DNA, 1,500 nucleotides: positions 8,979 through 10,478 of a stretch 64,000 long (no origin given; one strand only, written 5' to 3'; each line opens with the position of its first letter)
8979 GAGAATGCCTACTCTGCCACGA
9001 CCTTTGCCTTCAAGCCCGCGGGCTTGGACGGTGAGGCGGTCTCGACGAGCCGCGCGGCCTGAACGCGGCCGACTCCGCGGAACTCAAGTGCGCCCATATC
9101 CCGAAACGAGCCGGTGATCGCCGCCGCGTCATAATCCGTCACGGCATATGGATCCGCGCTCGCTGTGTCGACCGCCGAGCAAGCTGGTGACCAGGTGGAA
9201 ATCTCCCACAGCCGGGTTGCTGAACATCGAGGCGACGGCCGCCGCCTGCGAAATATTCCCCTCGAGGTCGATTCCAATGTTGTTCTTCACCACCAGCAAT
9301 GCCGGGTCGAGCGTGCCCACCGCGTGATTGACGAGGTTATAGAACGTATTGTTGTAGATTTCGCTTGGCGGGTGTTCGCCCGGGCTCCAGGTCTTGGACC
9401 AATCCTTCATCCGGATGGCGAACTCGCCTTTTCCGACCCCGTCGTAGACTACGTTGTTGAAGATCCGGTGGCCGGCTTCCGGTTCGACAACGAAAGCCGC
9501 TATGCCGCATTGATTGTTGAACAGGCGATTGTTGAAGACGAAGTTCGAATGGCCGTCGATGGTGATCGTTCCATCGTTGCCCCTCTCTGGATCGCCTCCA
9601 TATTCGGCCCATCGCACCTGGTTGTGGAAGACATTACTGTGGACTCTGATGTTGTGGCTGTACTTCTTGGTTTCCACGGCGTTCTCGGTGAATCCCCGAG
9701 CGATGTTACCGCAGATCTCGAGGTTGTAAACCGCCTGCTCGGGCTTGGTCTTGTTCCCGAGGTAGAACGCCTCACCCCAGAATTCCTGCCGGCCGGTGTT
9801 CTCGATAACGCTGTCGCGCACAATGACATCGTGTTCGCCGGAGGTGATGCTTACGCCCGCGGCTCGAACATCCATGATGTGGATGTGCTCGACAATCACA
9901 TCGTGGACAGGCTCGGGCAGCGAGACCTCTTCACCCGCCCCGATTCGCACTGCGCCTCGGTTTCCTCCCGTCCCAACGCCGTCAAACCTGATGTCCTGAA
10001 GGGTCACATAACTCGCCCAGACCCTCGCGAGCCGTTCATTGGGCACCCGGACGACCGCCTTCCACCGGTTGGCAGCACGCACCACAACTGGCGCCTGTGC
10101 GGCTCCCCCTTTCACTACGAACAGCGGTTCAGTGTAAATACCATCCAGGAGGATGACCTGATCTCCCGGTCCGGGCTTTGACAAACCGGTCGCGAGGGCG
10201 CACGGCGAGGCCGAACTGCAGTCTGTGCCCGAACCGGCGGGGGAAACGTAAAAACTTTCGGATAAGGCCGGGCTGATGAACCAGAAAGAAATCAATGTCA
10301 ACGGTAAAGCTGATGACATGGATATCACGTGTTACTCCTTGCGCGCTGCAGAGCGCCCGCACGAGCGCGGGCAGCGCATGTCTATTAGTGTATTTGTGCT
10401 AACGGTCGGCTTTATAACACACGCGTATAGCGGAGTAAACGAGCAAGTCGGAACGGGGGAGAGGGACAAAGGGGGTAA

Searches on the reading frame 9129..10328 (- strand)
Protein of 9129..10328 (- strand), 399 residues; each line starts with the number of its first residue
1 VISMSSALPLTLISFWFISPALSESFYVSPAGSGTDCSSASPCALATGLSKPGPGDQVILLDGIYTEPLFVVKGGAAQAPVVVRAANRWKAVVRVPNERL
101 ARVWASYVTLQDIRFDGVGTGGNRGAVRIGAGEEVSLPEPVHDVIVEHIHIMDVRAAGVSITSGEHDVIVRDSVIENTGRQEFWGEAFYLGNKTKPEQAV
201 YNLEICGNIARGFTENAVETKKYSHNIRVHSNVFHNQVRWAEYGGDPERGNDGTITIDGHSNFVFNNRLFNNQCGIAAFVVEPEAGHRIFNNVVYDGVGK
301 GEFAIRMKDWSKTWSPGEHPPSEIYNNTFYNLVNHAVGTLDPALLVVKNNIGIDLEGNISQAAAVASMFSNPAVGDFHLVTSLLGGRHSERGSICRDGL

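Call 31: search_protein_families(library=pfam, proteins=[window:9129-10328:-], max_evalue=0.001)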
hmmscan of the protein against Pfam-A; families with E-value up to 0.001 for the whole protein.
window:9129-10328:- (399 aa): 1 family
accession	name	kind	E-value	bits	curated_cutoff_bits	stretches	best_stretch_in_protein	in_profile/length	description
PF13229.12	Beta_helix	-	0.00041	20.4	25.9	0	143-238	56-138/158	Right handed beta helix region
